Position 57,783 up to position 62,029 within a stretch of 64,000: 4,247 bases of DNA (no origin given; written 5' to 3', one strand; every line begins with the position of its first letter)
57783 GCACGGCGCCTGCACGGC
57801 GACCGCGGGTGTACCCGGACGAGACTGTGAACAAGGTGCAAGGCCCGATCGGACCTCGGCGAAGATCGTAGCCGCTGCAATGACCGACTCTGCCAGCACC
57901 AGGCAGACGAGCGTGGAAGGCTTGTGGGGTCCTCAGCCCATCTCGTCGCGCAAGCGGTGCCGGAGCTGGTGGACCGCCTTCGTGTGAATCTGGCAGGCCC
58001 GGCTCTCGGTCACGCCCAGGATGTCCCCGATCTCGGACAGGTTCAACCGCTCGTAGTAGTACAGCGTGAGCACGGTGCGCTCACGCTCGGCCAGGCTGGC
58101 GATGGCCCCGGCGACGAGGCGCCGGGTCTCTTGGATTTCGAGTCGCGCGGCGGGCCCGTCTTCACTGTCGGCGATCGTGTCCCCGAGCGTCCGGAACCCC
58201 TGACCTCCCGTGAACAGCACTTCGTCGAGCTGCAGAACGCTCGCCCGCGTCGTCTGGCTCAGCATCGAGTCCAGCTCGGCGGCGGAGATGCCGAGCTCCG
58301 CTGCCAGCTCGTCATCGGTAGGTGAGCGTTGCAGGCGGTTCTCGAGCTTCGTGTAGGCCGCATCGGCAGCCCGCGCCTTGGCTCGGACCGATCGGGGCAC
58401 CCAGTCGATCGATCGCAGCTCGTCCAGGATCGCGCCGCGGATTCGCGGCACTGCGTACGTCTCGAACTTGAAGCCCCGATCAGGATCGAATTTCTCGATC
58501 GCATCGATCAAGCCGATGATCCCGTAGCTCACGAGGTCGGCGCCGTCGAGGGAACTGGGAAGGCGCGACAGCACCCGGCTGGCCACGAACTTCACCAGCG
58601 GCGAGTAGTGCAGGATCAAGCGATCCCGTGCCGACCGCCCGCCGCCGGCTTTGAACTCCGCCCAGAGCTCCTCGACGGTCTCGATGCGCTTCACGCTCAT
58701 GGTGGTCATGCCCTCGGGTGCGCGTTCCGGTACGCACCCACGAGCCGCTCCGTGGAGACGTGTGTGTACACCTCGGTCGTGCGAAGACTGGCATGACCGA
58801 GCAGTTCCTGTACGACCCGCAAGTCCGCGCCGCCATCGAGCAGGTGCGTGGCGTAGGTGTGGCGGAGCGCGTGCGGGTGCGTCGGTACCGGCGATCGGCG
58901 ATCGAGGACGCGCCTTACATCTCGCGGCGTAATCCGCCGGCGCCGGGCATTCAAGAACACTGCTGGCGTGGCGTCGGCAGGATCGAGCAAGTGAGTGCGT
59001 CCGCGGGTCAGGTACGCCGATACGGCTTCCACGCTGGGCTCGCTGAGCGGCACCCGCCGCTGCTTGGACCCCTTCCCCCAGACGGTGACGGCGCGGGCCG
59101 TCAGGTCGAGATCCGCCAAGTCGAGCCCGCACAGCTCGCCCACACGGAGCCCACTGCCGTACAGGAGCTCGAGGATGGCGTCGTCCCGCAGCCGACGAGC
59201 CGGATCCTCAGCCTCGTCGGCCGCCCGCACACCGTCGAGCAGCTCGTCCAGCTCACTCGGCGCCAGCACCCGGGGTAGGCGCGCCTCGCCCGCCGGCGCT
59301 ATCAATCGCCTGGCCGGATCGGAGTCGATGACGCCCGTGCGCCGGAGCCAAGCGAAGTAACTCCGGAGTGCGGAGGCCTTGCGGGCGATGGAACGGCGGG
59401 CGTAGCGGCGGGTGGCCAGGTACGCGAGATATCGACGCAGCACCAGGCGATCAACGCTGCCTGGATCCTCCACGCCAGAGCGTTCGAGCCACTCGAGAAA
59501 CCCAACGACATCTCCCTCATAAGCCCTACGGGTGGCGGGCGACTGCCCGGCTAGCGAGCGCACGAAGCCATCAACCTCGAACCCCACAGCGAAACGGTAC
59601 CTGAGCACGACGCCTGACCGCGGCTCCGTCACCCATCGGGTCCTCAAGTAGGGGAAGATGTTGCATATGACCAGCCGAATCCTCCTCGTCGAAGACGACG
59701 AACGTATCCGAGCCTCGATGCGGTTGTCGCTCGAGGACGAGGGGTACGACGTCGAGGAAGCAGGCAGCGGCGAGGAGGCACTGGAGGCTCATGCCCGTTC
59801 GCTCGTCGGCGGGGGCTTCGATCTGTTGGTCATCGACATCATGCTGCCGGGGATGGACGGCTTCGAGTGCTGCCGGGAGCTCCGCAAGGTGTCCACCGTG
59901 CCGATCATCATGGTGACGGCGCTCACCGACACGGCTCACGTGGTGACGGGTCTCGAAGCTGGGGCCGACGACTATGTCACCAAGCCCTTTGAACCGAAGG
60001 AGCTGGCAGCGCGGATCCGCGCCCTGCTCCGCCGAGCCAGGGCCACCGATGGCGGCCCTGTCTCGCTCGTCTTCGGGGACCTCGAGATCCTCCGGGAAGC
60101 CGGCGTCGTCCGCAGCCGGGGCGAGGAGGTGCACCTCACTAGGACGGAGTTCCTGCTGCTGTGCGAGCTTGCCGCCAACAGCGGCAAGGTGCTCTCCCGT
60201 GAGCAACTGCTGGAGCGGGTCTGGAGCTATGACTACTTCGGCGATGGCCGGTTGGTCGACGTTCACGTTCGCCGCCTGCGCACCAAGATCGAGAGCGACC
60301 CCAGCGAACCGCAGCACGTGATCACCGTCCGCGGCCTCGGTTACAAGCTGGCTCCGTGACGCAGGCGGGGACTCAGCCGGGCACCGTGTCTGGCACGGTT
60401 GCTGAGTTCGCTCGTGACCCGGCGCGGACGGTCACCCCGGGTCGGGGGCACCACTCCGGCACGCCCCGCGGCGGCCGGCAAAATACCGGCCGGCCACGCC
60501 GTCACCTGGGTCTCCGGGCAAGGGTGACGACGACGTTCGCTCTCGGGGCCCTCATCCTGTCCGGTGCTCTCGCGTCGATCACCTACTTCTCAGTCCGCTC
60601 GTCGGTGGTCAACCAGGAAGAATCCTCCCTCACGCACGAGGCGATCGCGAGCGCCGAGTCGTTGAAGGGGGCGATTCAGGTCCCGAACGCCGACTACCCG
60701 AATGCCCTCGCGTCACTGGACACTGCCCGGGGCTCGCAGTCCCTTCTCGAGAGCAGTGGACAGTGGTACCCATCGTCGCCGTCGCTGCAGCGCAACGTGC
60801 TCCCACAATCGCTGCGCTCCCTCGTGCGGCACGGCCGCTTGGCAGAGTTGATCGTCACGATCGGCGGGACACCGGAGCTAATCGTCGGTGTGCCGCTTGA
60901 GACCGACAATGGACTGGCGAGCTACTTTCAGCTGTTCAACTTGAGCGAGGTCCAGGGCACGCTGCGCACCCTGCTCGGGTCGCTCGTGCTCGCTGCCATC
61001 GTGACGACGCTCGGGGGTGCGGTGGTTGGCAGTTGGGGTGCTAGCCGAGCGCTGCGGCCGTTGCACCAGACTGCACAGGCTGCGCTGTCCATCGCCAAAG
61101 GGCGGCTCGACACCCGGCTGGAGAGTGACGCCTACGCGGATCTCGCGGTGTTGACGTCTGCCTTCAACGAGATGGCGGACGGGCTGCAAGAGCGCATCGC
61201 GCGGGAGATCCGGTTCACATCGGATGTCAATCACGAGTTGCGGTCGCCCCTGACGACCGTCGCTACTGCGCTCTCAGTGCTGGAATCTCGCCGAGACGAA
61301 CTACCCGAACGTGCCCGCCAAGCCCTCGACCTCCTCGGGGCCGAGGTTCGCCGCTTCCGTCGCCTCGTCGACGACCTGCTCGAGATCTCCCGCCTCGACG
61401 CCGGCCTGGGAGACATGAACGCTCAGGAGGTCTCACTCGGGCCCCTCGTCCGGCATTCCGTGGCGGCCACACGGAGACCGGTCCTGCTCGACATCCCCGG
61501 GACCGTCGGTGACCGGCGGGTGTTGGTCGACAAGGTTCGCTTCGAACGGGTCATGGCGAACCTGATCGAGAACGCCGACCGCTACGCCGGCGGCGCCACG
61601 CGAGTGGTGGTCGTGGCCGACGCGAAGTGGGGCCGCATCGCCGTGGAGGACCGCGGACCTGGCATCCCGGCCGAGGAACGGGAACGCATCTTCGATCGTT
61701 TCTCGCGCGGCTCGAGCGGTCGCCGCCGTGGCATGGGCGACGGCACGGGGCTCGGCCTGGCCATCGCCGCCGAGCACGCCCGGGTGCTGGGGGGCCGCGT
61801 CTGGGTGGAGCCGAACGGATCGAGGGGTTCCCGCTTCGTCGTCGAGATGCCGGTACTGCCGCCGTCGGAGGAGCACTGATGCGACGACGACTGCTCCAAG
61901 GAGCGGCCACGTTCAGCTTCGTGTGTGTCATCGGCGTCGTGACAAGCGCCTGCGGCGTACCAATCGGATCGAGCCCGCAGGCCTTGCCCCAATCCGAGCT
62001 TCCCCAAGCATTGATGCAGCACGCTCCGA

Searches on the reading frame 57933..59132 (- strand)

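Call 88: search_protein_families(library=pfam, proteins=[window:57933-59132:-], max_evalue=0.00001)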
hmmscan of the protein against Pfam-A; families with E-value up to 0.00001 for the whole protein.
window:57933-59132:- (399 aa): 4 families
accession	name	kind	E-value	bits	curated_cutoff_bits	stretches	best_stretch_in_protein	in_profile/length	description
PF04542.20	Sigma70_r2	-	3.2e-18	65.7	24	1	172-244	1-70/71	Sigma-70 region 2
PF04545.22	Sigma70_r4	-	4.3e-18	65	24.1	1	343-392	1-50/50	Sigma-70, region 4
PF04539.22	Sigma70_r3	-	7.7e-09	36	25.3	1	259-327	9-74/78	Sigma-70 region 3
PF08281.18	Sigma70_r4_2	-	8.4e-08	32.2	25.7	1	339-377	3-41/54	Sigma-70, region 4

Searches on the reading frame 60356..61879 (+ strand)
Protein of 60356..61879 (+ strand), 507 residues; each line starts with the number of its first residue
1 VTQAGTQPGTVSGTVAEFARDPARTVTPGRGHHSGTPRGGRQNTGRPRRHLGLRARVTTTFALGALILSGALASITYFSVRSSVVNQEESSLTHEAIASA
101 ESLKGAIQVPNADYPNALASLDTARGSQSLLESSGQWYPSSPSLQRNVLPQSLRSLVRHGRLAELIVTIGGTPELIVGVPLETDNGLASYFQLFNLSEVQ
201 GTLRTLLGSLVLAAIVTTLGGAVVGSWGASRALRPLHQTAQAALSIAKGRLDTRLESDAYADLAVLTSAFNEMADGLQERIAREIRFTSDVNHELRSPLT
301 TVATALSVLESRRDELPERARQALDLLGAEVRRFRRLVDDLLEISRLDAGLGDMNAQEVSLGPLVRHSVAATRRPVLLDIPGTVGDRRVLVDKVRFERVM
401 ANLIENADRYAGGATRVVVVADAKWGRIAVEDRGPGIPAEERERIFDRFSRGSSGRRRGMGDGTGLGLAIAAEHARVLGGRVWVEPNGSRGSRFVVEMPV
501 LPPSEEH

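Call 88: search_protein_families(library=pfam, proteins=[window:60356-61879:+], max_evalue=0.00001)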
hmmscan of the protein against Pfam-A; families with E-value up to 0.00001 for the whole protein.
window:60356-61879:+ (507 aa): 3 families
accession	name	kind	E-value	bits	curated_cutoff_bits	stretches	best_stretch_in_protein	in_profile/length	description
PF02518.31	HATPase_c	-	8.3e-25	87.8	26.4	1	392-500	2-109/111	Histidine kinase-, DNA gyrase B-, and HSP90-like ATPase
PF00512.31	HisKA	-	5e-15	55.7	26.9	1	286-350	4-66/66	His Kinase A (phospho-acceptor) domain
PF00672.30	HAMP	-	6.8e-09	36.4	25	1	229-279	3-53/53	HAMP domain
